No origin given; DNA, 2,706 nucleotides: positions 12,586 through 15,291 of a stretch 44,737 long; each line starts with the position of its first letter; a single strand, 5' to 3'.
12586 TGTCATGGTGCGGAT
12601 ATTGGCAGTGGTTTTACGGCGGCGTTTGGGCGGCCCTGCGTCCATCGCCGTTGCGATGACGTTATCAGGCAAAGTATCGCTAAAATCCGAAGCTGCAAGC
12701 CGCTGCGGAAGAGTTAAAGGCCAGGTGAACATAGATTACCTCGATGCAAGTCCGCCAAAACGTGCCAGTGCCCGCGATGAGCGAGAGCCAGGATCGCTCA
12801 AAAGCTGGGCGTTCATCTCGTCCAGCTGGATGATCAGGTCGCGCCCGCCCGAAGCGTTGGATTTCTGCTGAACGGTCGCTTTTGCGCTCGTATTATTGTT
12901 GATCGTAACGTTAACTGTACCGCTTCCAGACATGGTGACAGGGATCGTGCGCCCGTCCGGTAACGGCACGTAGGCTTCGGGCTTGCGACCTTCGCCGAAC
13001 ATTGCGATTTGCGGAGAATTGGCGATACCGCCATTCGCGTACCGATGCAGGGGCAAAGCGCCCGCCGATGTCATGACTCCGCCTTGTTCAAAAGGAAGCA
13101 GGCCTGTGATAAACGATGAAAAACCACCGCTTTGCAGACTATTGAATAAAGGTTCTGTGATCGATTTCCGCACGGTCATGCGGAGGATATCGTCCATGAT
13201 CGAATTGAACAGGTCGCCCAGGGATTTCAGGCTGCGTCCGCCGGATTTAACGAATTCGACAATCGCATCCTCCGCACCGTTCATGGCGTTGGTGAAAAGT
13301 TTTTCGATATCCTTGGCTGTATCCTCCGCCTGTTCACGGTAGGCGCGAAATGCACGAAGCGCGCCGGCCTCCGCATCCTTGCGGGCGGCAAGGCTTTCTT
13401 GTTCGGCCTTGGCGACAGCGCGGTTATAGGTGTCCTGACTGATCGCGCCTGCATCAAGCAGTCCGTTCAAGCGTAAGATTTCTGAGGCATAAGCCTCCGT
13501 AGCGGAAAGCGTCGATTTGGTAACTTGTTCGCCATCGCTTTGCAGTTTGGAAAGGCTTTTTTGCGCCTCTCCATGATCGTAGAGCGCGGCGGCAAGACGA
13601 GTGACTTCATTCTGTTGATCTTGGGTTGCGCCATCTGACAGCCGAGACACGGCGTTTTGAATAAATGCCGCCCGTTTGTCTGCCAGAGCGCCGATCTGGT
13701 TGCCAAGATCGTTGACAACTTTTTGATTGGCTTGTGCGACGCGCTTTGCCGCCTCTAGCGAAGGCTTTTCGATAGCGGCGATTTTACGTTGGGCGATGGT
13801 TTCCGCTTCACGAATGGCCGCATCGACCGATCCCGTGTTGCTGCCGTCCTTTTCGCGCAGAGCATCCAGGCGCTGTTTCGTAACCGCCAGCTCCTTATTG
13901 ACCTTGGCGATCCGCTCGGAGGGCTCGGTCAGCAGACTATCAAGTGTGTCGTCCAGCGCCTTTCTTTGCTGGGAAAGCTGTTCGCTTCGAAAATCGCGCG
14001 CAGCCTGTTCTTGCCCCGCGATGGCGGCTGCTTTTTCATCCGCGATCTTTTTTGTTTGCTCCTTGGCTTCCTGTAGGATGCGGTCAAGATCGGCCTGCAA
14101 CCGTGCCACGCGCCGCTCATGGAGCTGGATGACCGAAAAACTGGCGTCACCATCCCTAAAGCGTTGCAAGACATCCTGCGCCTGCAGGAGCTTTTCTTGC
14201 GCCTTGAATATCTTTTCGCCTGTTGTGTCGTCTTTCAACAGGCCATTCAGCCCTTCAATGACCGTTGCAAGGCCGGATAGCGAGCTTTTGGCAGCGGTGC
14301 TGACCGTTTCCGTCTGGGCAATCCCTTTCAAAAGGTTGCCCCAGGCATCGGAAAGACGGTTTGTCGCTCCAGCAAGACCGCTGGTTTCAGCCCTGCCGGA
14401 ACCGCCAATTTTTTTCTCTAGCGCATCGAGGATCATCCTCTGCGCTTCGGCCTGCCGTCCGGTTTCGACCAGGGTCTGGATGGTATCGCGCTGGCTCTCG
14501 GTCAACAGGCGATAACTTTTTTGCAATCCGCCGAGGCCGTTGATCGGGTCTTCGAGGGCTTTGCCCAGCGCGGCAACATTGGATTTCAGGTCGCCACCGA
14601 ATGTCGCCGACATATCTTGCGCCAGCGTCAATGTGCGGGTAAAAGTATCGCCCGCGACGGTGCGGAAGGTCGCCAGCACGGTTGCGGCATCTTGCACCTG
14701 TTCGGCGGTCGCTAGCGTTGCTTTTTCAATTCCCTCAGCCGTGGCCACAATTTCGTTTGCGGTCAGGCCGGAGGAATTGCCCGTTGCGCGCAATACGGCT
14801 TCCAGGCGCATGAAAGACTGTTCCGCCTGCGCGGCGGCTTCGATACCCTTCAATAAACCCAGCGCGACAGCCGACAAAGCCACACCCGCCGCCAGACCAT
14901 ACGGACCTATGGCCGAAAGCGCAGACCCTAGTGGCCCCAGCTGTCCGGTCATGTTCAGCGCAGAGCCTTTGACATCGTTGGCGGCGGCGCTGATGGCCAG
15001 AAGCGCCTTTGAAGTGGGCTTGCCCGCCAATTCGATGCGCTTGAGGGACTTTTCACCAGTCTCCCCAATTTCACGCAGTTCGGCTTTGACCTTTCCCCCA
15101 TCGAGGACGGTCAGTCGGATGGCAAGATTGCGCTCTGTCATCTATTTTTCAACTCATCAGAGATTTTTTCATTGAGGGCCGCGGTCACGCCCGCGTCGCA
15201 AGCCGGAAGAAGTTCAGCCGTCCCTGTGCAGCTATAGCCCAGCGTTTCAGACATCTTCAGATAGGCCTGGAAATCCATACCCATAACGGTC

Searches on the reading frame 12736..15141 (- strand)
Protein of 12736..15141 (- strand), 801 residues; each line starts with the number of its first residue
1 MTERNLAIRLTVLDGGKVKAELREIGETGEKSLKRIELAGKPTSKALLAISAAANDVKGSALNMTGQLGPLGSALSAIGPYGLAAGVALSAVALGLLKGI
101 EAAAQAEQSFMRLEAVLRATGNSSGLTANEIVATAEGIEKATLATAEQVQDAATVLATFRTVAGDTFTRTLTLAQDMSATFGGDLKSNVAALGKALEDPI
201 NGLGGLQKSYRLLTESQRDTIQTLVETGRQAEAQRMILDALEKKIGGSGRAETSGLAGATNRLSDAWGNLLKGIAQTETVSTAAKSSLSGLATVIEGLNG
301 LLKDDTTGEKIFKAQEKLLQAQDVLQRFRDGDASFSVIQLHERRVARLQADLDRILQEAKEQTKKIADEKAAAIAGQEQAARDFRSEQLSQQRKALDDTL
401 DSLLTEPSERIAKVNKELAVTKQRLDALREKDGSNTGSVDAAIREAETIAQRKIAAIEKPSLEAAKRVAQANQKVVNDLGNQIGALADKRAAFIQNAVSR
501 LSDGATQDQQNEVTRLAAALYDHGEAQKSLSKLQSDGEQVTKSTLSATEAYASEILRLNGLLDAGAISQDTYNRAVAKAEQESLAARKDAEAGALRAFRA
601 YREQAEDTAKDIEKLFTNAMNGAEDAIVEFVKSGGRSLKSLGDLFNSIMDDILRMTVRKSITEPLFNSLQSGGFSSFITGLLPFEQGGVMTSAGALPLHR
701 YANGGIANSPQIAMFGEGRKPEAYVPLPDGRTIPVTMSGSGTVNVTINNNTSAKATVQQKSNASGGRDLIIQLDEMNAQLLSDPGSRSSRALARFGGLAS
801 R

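Call 19: search_protein_families(library=phrogs, proteins=[window:12736-15141:-], max_evalue=0.00001)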
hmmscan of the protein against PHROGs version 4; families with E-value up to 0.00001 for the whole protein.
window:12736-15141:- (801 aa): 9 families
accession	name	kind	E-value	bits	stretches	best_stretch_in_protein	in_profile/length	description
phrog_24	-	tail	1e-34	120.9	1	66-773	294-1036/1151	tail length tape measure protein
phrog_1292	-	tail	5e-32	111.6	2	679-762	1395-1478/1523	tail length tape measure protein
phrog_27166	-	tail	2.8e-26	93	1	52-312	25-281/751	tail length tape measure protein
phrog_339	-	tail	1.2e-23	84.4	1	48-769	406-1089/1123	tail length tape measure protein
phrog_20313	-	unknown function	2.1e-22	80.4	1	683-762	356-435/478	-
phrog_1716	-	tail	4.7e-19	69.4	1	278-796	362-934/943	tail length tape measure protein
phrog_26084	-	tail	1.6e-13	50.6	1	57-296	220-467/1263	tail length tape measure protein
phrog_167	-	tail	1.7e-09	37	1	698-780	1410-1492/1555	tail length tape measure protein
phrog_6747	-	tail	1e-08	35.8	1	414-741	24-334/390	tail length tape measure protein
